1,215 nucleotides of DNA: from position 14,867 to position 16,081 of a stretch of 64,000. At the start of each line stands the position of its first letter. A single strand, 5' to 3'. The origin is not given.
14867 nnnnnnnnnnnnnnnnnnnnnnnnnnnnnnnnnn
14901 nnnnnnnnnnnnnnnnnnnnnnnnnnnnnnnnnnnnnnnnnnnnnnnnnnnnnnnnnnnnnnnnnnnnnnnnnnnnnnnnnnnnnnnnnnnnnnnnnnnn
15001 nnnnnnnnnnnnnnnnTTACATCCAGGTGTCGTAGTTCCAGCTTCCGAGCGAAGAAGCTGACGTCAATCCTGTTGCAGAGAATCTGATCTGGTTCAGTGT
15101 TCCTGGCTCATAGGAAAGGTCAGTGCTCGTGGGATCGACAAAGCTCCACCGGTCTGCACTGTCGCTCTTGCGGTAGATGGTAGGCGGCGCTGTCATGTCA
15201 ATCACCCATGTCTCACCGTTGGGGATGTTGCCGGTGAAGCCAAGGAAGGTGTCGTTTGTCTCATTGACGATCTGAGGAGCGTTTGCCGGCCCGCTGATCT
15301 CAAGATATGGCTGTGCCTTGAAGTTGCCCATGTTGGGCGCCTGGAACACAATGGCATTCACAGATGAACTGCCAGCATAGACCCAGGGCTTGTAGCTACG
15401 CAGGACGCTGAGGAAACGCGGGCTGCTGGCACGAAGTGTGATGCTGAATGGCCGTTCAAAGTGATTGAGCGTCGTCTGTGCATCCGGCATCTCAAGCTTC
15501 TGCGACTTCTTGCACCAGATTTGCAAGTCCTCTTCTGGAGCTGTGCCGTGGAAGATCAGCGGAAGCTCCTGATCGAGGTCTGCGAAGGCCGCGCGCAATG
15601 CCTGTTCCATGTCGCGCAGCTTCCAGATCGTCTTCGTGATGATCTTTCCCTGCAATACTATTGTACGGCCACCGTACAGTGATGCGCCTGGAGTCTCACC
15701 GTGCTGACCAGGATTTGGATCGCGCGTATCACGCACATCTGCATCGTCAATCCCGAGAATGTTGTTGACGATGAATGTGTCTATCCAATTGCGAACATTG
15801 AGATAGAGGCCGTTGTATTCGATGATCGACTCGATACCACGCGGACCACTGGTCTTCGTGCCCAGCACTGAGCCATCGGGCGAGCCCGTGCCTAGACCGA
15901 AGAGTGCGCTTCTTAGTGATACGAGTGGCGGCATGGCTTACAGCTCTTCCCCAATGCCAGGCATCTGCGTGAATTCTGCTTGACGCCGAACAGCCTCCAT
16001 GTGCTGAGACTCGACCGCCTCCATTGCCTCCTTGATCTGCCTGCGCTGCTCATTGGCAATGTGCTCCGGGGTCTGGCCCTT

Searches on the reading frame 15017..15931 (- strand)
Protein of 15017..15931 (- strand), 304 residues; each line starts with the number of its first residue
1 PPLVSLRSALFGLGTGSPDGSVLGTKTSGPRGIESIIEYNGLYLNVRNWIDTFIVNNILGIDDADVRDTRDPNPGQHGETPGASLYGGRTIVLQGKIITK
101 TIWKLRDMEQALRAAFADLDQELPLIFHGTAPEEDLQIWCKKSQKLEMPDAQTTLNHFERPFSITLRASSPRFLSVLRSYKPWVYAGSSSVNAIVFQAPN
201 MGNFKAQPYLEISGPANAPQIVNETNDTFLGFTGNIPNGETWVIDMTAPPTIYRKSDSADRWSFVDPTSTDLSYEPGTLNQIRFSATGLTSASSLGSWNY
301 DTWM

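Call 35: search_protein_families(library=phrogs, proteins=[window:15017-15931:-], max_evalue=0.001)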
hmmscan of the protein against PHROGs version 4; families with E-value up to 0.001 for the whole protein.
window:15017-15931:- (304 aa): 3 families
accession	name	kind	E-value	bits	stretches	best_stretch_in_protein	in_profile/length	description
phrog_33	-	tail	4.8e-19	69.8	1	38-255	40-240/651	distal tail protein Dit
phrog_5577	-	tail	6.6e-13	49.7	1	62-252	44-249/295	minor tail protein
phrog_106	-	tail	0.00015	22.1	1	55-246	66-253/329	minor tail protein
